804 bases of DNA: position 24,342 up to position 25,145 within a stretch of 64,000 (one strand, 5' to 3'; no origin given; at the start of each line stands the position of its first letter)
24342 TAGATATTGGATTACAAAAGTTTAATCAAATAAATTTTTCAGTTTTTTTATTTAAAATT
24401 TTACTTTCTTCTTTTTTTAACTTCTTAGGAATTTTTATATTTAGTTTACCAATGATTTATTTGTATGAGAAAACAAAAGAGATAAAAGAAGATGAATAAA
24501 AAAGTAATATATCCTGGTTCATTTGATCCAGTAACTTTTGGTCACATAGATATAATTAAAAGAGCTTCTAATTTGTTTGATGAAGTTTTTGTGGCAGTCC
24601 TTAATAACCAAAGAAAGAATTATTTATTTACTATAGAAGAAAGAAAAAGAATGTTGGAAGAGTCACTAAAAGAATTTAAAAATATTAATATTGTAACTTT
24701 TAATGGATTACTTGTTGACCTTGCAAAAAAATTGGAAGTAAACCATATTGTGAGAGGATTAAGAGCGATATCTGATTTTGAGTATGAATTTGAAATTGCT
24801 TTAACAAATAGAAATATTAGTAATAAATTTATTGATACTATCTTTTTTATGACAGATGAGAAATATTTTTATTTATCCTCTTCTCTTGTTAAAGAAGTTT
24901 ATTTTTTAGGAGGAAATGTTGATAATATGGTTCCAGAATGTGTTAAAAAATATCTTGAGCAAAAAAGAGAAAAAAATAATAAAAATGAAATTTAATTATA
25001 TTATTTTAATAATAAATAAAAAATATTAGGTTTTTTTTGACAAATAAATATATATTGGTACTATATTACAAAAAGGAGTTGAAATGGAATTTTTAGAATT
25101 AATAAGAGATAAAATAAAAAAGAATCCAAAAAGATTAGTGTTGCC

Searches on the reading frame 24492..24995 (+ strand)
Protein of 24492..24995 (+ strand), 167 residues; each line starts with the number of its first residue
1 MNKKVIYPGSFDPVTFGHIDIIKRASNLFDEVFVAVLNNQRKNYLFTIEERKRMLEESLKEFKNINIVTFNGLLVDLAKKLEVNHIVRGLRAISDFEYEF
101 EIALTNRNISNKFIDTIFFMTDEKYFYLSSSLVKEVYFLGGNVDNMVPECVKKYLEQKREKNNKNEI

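Call 52: search_protein_families(library=pfam, proteins=[window:24492-24995:+], max_evalue=0.05)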
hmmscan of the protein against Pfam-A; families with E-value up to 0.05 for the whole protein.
window:24492-24995:+ (167 aa): 3 families
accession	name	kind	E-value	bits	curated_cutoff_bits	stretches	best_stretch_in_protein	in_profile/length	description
PF01467.32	CTP_transf_like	-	7.2e-26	91.4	21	1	6-135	1-132/133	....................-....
PF08218.17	Citrate_ly_lig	-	7.6e-06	26.2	20.9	1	12-117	9-110/182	Citrate lyase ligase C-terminal domain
PF06102.17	RRP36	-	0.037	14.5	27.1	1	39-166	46-163/165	rRNA biogenesis protein RRP36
